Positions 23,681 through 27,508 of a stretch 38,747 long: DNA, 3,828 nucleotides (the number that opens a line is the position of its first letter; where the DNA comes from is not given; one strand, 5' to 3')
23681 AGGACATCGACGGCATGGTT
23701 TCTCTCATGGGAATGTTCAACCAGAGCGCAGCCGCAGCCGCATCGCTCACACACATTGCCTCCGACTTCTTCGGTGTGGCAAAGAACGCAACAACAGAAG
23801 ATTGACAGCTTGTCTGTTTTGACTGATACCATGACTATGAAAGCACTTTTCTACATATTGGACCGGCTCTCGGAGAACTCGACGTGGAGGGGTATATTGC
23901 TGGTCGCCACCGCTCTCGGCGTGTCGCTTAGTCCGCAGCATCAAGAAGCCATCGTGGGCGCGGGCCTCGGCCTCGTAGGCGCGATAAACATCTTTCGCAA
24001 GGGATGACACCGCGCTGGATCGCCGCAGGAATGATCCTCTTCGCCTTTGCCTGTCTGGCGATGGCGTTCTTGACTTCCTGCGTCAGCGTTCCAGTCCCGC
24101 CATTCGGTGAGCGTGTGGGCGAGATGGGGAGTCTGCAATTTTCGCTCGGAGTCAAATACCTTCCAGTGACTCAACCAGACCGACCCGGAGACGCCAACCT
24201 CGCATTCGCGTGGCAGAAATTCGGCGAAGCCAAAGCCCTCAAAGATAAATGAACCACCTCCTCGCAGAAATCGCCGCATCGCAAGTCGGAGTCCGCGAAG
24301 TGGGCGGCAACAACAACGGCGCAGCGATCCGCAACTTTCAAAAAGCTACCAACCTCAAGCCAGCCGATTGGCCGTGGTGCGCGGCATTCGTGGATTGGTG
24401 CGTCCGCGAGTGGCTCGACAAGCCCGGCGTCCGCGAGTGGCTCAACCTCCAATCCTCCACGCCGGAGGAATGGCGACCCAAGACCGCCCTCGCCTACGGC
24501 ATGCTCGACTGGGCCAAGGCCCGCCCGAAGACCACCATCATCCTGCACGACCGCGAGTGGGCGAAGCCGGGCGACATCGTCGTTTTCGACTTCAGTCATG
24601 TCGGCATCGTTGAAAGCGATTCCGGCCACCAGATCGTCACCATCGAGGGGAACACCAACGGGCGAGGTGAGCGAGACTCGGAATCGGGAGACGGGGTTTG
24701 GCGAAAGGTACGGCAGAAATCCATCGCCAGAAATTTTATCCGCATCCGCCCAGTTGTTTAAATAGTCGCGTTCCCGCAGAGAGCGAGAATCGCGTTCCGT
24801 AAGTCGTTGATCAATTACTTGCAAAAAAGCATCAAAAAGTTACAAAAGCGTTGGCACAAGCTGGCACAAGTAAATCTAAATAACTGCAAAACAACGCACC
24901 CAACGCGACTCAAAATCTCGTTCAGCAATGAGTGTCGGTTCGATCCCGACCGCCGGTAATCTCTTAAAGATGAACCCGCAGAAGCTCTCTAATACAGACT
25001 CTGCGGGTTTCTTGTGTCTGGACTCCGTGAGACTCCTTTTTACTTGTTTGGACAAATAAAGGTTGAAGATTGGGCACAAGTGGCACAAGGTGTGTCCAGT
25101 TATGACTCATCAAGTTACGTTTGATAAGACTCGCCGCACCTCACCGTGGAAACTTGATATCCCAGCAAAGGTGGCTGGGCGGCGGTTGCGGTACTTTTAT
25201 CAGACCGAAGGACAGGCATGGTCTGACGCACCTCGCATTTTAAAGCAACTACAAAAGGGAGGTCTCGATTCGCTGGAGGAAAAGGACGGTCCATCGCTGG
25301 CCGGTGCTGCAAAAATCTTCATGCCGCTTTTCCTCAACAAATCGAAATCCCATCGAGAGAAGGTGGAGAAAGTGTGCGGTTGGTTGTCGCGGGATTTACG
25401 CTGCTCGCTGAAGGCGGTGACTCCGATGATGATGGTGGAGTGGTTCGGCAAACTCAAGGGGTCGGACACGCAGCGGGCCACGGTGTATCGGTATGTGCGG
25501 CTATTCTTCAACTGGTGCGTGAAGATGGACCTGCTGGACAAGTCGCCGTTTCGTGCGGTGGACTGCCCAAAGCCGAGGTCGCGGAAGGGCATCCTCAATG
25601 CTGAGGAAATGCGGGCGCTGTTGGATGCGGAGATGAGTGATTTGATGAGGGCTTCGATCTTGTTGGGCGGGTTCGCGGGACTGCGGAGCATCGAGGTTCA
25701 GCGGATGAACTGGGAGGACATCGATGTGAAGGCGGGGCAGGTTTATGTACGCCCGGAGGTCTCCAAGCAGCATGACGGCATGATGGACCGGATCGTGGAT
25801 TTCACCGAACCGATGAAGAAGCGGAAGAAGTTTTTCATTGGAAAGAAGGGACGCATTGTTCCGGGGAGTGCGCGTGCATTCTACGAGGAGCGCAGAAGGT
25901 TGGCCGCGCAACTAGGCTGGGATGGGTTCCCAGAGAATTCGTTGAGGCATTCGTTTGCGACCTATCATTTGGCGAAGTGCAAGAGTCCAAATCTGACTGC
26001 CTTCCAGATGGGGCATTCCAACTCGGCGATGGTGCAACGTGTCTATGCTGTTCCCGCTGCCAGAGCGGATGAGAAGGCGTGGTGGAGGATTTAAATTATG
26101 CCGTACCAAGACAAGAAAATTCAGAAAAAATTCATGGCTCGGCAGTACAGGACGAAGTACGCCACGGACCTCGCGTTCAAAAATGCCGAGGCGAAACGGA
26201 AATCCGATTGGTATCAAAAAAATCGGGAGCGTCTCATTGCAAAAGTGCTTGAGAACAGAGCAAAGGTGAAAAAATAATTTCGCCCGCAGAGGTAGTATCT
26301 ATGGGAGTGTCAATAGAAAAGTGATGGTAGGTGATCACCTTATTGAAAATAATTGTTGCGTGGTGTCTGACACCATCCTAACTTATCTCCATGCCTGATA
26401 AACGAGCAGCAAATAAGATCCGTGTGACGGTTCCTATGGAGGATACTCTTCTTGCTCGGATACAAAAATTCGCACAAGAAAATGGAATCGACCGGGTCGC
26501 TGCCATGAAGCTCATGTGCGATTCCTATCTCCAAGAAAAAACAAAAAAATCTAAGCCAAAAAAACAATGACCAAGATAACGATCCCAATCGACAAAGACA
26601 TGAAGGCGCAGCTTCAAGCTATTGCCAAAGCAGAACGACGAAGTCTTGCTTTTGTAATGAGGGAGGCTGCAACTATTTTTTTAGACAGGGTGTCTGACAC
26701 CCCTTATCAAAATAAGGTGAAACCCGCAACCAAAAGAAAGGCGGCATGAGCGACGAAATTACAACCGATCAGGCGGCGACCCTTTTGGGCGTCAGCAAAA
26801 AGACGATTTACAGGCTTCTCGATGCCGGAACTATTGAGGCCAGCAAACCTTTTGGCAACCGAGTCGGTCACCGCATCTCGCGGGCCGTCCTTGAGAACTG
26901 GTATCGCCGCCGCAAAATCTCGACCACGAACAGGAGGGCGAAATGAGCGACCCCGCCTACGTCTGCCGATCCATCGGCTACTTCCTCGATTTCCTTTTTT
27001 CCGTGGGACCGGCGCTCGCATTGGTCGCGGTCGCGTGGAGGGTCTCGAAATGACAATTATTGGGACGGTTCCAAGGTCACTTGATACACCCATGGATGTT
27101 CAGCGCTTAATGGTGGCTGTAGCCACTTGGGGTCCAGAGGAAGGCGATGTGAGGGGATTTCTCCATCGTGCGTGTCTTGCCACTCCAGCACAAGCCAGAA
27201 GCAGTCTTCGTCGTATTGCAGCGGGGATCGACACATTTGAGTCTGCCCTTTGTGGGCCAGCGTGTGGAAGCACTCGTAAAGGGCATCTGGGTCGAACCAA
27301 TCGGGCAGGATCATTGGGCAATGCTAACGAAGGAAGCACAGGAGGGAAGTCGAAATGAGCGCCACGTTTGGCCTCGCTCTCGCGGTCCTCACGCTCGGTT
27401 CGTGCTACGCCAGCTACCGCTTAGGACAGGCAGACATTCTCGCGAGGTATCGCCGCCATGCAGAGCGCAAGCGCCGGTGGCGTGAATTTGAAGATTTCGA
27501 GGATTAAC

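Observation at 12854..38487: Strand-biased 14-15 nt motif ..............(C): 11 copies, confined to the late half of the genome, abutting late-gene start codons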

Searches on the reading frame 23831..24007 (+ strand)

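Call 13: search_protein_families(library=phrogs, proteins=[window:23831-24007:+], max_evalue=0.001)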
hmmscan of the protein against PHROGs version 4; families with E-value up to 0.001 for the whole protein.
window:23831-24007:+ (58 aa): 1 family
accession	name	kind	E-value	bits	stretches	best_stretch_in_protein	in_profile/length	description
phrog_8494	-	unknown function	0.0001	22.9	1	8-52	3-49/68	-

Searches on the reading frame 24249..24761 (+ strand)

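Call 15: search_protein_families(library=pfam, proteins=[window:24249-24761:+], max_evalue=0.01)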
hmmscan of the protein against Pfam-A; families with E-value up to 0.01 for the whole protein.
window:24249-24761:+ (170 aa): 1 family
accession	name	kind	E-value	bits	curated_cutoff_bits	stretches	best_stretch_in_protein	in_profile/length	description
PF05257.22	CHAP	-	8.3e-09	36.3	26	1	40-135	5-81/81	CHAP domain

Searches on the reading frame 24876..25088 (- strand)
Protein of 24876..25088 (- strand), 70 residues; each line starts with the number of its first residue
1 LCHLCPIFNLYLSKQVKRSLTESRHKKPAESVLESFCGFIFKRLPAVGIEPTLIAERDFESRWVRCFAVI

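Call 31: search_protein_families(library=phrogs, proteins=[window:24876-25088:-], max_evalue=0.01)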
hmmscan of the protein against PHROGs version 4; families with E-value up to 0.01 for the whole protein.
window:24876-25088:- (70 aa): 0 families

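Call 63: search_protein_families(library=pfam, proteins=[window:24876-25088:-], max_evalue=5)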
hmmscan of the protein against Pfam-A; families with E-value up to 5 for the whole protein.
window:24876-25088:- (70 aa): 0 families

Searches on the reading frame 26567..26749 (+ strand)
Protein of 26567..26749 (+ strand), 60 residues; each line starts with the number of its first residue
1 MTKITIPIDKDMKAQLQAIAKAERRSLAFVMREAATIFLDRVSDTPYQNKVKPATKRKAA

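Call 31: search_protein_families(library=phrogs, proteins=[window:26567-26749:+], max_evalue=0.01)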
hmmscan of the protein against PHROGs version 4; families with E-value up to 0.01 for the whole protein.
window:26567-26749:+ (60 aa): 0 families

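Call 63: search_protein_families(library=pfam, proteins=[window:26567-26749:+], max_evalue=5)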
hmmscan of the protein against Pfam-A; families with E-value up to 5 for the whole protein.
window:26567-26749:+ (60 aa): 1 family
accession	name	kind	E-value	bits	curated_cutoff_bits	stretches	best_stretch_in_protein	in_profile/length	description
PF01402.27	RHH_1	-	2.5e-05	24.5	20.5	1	4-39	2-37/39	Ribbon-helix-helix protein, copG family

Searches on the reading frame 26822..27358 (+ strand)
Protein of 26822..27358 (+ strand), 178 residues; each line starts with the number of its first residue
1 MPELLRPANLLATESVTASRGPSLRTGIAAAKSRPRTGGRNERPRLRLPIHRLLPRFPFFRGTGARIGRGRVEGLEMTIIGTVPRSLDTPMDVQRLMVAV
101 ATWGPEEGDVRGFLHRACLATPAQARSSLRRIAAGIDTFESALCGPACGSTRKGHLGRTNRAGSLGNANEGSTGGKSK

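Call 14: search_protein_families(library=pfam, proteins=[window:26822-27358:+], max_evalue=0.01)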
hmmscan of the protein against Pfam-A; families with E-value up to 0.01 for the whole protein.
window:26822-27358:+ (178 aa): 0 families

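Call 31: search_protein_families(library=phrogs, proteins=[window:26822-27358:+], max_evalue=0.01)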
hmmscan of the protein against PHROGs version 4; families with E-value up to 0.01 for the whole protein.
window:26822-27358:+ (178 aa): 0 families

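Call 59: search_solved_structures(query=window:26822-27358:+, max_evalue=5)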
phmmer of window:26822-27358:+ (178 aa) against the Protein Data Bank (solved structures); distinct sequences matched with E-value up to 5: 1.
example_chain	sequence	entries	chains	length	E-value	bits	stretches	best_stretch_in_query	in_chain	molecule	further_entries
6z5h_AAA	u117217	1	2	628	0.88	12.7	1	97-145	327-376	Exotoxin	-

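Call 68: find_homologous_proteins(query=window:26822-27358:+, max_evalue=0.001)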
Query window:26822-27358:+ (178 aa): 4 proteins with E <= 0.001 among 285 candidates.
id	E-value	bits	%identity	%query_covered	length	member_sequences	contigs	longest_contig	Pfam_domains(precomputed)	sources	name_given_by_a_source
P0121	6.8e-61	223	89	67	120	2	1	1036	-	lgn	-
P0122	1.4e-43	167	82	57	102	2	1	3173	-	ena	-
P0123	9.1e-39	151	76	57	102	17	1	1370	-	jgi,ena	jgi:hypothetical protein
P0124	6.3e-29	119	67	52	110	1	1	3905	-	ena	-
